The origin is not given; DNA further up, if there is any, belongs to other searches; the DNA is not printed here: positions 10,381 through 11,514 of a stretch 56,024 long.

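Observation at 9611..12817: Terminator-bounded accessory cassette of six to seven low-complexity, Cys-rich or BclA-C-like proteins at the end of the early arm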

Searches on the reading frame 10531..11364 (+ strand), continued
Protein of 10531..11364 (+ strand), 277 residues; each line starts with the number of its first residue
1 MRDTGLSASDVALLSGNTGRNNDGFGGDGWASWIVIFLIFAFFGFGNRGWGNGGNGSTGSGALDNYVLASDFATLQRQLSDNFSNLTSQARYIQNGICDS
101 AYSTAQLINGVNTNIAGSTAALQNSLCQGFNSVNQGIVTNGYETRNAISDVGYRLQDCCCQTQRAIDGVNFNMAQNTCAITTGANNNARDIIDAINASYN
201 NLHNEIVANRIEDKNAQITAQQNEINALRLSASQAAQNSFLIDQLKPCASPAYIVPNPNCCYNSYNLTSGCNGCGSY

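Call 51: search_solved_structures(query=A4, max_evalue=10, show_alignments=2)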
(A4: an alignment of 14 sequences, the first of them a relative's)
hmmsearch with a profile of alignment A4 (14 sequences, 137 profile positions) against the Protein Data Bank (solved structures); distinct sequences matched with E-value up to 10: 2.
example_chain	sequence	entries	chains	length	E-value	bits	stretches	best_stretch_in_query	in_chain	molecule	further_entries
6i9b_A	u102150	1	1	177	0.28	14.5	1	35-59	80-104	La-related protein 4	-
3i7d_A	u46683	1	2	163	1.4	12.2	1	45-87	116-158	sugar phosphate isomerase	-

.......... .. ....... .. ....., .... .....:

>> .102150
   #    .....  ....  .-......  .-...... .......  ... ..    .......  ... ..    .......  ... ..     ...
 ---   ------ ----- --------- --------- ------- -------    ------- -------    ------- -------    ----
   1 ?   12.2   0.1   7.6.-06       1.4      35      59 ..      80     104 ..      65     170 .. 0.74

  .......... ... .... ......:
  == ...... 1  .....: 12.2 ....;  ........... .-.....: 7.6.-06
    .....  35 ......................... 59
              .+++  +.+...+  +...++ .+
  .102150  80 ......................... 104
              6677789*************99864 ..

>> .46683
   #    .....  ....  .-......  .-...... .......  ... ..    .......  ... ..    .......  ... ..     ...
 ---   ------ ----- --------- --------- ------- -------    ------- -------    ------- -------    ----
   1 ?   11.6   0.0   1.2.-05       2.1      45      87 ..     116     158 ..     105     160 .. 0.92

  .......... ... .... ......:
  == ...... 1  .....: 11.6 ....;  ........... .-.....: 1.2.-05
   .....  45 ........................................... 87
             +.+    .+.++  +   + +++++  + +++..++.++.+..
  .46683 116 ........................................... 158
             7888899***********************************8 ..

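Call 68: search_protein_families(library=pfam, proteins=[L041:7264-7920:+, L043:7696-8175:+, L043:7243-7680:+, L044:7084-7533:+, L045:7148-7864:+, L005:7371-8375:+, L003:7279-7782:+, L004:6024-6419:+, L001:9829-10398:+], max_evalue=0.1)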
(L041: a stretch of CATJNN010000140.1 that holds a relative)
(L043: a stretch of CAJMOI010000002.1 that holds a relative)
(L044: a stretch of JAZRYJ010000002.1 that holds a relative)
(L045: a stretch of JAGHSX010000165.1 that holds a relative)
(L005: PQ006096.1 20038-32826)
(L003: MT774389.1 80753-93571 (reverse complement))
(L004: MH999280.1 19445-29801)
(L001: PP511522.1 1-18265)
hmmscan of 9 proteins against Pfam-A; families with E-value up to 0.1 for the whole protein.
L041:7264-7920:+ (219 aa): 1 family
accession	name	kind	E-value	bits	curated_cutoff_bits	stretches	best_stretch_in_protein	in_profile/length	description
PF25223.1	DUF7841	-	1.4e-18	67.6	25.2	1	105-205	10-108/114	Domain of unknown function (DUF7841)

L043:7696-8175:+ (160 aa): 1 family
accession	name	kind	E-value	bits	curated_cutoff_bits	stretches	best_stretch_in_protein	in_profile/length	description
PF25223.1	DUF7841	-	2.7e-35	121.5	25.2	1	58-155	12-114/114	Domain of unknown function (DUF7841)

L043:7243-7680:+ (146 aa): 0 families

L044:7084-7533:+ (150 aa): 0 families

L045:7148-7864:+ (239 aa): 1 family
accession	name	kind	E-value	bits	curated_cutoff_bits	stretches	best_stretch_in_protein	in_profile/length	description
PF23160.2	Spectrin_1st_PEPL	-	0.077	14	27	0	6-67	31-90/93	Periplakin spectrin-like repeat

L005:7371-8375:+ (335 aa): 0 families

L003:7279-7782:+ (168 aa): 9 families
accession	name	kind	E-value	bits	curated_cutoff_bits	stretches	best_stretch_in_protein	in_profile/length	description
PF07321.17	YscO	-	0.0088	16.5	28.8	1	89-149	69-129/149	Type III secretion protein YscO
PF16043.11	DUF4795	-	0.012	15.5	34.8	1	85-161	80-152/208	Domain of unknown function (DUF4795)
PF18595.6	Nuf2_DHR10-like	-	0.027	15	28.4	1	89-162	5-81/117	Nuf2, DHR10-like domain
PF09375.15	Peptidase_M75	-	0.035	14.1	23.5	1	114-164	135-184/288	Imelysin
PF04859.17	DUF641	-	0.04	14.7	27.6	1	96-157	66-124/127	Plant protein of unknown function (DUF641)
PF13863.11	DUF4200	-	0.054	14.3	29.7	1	88-163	26-105/119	Domain of unknown function (DUF4200)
PF00669.25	Flagellin_N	-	0.059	13.9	26.6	1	78-165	39-126/139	Bacterial flagellin N-terminal helical region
PF05227.19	CHASE3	-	0.059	13.7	28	1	115-164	47-96/138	CHASE3 domain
PF01968.24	Hydantoinase_A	-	0.063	12.9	22.9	1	70-152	119-204/291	Hydantoinase/oxoprolinase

L004:6024-6419:+ (132 aa): 1 family
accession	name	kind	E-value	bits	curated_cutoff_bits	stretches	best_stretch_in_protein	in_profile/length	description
PF08472.16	S6PP_C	-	0.047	14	34.4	0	51-99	43-90/133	Sucrose-6-phosphate phosphohydrolase C-terminal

L001:9829-10398:+ (190 aa): 2 families
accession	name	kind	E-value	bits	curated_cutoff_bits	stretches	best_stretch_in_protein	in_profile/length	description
PF06046.19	Sec6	-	0.03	13.3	29.7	1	146-187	402-444/537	Exocyst complex component Sec6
PF12848.13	ABC_tran_Xtn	-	0.072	13.6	25.9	0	117-159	6-50/85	ABC transporter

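Call 70: search_solved_structures(query=A6, max_evalue=10, show_alignments=1)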
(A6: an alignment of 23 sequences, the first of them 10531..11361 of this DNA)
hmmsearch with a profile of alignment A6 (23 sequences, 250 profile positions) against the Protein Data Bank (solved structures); distinct sequences matched with E-value up to 10: 28.
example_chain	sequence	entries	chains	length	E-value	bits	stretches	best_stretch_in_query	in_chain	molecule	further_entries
3n4x_A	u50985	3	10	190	0.013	18.2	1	172-219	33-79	Monopolin complex subunit CSM1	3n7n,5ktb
5zuv_A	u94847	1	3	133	0.19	14.4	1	82-199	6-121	Spike glycoprotein,Spike glycoprotein,inhibitor EK1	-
8v0d_B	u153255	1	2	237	0.43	13.2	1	46-89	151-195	Ubch5B-RING3 of MIB1 fusion protein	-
8th8_S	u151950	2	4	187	0.95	12.1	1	68-134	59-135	Coiled-coil domain-containing protein 153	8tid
5yl9_A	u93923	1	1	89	0.96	12.1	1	82-158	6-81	Spike glycoprotein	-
6ww7_I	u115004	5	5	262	1.2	11.8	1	12-62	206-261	ER membrane protein complex subunit 10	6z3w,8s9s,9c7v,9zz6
7ado_I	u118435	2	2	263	1.2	11.8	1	12-62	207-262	ER membrane protein complex subunit 10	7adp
5z0y_A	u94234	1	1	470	1.2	11.8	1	84-205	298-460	Serine hydroxymethyltransferase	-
3nwh_A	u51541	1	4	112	1.8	11.1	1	104-204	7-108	Bone marrow stromal antigen 2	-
8x7z_A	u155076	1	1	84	2.1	11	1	84-157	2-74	HR1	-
1rrj_A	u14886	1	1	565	3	10.5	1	115-213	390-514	DNA topoisomerase I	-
1nh3_A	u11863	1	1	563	3.2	10.4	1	115-213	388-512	DNA topoisomerase I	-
8dbs_X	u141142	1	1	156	3.2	10.4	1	119-204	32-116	ATP synthase subunit b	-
1seu_A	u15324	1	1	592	3.3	10.3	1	115-213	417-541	DNA topoisomerase I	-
1a31_A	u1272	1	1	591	3.5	10.2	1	115-213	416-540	PROTEIN (TOPOISOMERASE I)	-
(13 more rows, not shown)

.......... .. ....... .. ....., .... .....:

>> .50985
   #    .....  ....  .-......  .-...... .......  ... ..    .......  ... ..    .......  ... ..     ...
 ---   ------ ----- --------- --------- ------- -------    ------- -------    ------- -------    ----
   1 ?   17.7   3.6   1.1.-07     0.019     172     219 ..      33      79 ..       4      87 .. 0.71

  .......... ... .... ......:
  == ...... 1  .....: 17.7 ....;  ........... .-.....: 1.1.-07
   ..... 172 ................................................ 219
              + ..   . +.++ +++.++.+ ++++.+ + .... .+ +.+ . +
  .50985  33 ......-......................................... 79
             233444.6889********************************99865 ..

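Call 71: search_protein_families(library=ncbifam, proteins=[window:10531-11361:+, L022:6961-7389:+, L043:7696-8175:+], max_evalue=0.1)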
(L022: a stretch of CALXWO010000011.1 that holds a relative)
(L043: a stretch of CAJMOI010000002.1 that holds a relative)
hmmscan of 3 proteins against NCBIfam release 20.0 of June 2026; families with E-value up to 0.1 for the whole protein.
window:10531-11361:+ (277 aa): 0 families

L022:6961-7389:+ (143 aa): 0 families

L043:7696-8175:+ (160 aa): 0 families

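Call 72: search_protein_families(library=padloc, proteins=[window:10531-11361:+, L022:6961-7389:+, L043:7696-8175:+], max_evalue=0.1)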
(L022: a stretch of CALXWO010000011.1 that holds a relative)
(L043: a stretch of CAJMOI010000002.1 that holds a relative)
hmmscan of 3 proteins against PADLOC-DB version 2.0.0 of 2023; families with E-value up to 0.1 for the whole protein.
window:10531-11361:+ (277 aa): 4 families
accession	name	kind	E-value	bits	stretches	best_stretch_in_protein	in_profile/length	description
PDLC00640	ZorA2|ZorA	-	0.00041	17.1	1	68-135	430-497/590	MotA/ExbB/TolQ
PDLC00650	ZorA3|ZorA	-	0.014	12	1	71-229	456-596/1063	MotA/ExbB/TolQ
PDLC00639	ZorA2|ZorA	-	0.017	11.9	1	70-140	358-429/494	MotA/ExbB/TolQ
PDLC00446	JetA1|JetA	-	0.024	11.3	1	161-236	116-186/505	DUF3375 domain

L022:6961-7389:+ (143 aa): 0 families

L043:7696-8175:+ (160 aa): 0 families

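Call 94: find_encoding_contigs(protein=P0002, flank=10000, max_places=2)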
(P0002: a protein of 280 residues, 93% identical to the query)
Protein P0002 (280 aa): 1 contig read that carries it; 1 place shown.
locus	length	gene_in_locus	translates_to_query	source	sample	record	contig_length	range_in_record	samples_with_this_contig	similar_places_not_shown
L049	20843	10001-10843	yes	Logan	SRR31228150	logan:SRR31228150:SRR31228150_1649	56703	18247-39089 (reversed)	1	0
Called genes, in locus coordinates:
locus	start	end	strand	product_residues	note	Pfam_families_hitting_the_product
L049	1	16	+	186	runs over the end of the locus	PF07463:NUMOD4, PF13392:HNH_3, PF07453:NUMOD1 (weak), PF22083:I-HmuI_NUMOD-like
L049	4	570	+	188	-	-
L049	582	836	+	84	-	-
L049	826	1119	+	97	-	-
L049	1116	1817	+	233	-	PF01555:N6_N4_Mtase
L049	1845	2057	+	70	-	-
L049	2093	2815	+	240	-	PF07463:NUMOD4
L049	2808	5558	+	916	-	-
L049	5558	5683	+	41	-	-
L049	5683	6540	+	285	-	PF01145:Band_7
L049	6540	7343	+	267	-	PF00149:Metallophos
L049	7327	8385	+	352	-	PF09588:YqaJ (weak)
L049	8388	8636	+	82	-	-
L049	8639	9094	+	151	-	-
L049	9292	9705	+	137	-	-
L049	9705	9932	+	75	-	-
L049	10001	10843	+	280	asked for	-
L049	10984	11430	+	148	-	-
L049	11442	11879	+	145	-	-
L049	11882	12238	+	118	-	-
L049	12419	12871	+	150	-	PF13392:HNH_3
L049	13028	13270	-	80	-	-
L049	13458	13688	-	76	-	PF00196:GerE (weak)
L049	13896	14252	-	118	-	-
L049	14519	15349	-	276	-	PF01551:Peptidase_M23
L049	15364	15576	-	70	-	PF16938:Phage_holin_Dp1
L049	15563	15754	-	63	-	PF01325:Fe_dep_repress (weak), PF01726:LexA_DNA_bind (weak)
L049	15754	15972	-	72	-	-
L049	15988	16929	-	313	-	PF03382:DUF285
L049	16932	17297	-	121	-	-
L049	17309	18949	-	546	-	-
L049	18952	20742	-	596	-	-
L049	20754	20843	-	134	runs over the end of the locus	PF20458:DUF6711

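Call 97: search_dna_similar(query=window:10531-11361:+, collection=plasmids, mode=protein, max_rows=15, max_evalue=0.001)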
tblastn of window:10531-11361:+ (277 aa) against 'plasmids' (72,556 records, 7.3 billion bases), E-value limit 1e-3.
Records with a match: 2; places in all: 2; records where one place covers at least 80% of the query: 1.
Best place of each record, by identity: <60% 2.
By first word of the organism name: Vescimonas 1; Parabacteroides 1.
By predicted mobility (MOB-suite, as given by PLSDB): non-mobilizable 2.
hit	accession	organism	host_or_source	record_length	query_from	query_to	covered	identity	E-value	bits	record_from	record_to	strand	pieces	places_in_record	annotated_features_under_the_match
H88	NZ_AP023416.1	Vescimonas fastidiosa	Homo sapiens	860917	31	258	82%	35.5%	4e-15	82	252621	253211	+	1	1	hypothetical protein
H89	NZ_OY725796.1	Parabacteroides distasonis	-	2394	210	275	24%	43.3%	2e-5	53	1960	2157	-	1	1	hypothetical protein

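Call 98: search_dna_similar(query=L022:6961-7389:+, collection=phages, mode=protein, max_rows=30, max_evalue=0.001)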
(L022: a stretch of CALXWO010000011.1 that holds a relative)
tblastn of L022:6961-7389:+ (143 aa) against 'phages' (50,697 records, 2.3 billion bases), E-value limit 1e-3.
Records with a match: 5; places in all: 5; records where one place covers at least 80% of the query: 0.
Best place of each record, by identity: <60% 5.
By first word of the organism name: Bacteriophage 4; bajarodcaudo 1.
By host as written in the record: - 5.
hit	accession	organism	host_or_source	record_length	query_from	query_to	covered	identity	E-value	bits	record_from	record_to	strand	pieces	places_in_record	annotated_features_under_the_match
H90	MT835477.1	Bacteriophage sp.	human fecal samples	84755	4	111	76%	54.6%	5e-25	104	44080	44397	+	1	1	record has no annotation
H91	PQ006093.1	bajarodcaudo virus 2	Neotoma bryanti feces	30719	8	114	75%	53.3%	1e-22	97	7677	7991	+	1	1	hypothetical protein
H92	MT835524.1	Bacteriophage sp.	human fecal samples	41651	4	112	76%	50.5%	7e-24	101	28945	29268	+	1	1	record has no annotation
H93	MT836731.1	Bacteriophage sp.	human fecal samples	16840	4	111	76%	49.5%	3e-26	108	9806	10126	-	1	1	record has no annotation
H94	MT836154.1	Bacteriophage sp.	human fecal samples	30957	4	111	76%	48.6%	2e-26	108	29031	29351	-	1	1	record has no annotation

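Call 99: get_annotated_region(hit=H88, flank=9000)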
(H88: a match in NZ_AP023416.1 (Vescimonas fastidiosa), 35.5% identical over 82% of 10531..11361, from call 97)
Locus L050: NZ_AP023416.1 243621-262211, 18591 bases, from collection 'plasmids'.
description: Vescimonas fastidiosa strain MM35 plasmid pMM35_01
organism: Vescimonas fastidiosa (NCBI taxid 2714353)
taxonomy: Bacteria; Bacillota; Clostridia; Eubacteriales; Oscillospiraceae; Vescimonas; Vescimonas fastidiosa
host: -; source: Homo sapiens; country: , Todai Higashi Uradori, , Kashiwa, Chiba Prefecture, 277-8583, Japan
typing (MOB-suite, as given by PLSDB): non-mobilizable
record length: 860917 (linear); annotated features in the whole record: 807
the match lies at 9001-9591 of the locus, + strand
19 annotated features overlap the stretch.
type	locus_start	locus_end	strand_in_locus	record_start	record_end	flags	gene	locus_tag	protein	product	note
CDS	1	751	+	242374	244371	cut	-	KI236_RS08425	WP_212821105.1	hypothetical protein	-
CDS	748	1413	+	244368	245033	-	-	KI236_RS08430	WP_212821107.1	hypothetical protein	-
CDS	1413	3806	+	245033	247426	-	-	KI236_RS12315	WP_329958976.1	phage tail protein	-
CDS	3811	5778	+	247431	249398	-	-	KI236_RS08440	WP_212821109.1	DUF859 family phage minor structural protein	-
CDS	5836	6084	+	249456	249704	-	-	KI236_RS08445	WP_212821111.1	hypothetical protein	-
CDS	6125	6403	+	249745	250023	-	-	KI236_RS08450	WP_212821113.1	phage holin family protein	-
CDS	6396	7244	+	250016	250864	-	-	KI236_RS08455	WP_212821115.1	N-acetylmuramoyl-L-alanine amidase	GO:0009253 - peptidoglycan catabolic process [Evidence IEA]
CDS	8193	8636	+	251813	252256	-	-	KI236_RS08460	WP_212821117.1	hypothetical protein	-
CDS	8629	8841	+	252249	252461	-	-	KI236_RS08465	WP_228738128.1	hypothetical protein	-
CDS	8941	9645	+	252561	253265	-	-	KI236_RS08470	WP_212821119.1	hypothetical protein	-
CDS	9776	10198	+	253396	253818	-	-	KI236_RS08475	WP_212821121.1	hypothetical protein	-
CDS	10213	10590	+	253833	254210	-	-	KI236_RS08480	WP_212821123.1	hypothetical protein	-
CDS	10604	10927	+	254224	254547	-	-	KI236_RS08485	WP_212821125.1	hypothetical protein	-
CDS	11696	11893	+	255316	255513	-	-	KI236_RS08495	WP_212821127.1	hypothetical protein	-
CDS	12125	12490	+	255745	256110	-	-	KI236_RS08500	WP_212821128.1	L-lactate permease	GO:0015727 - lactate transport [Evidence IEA]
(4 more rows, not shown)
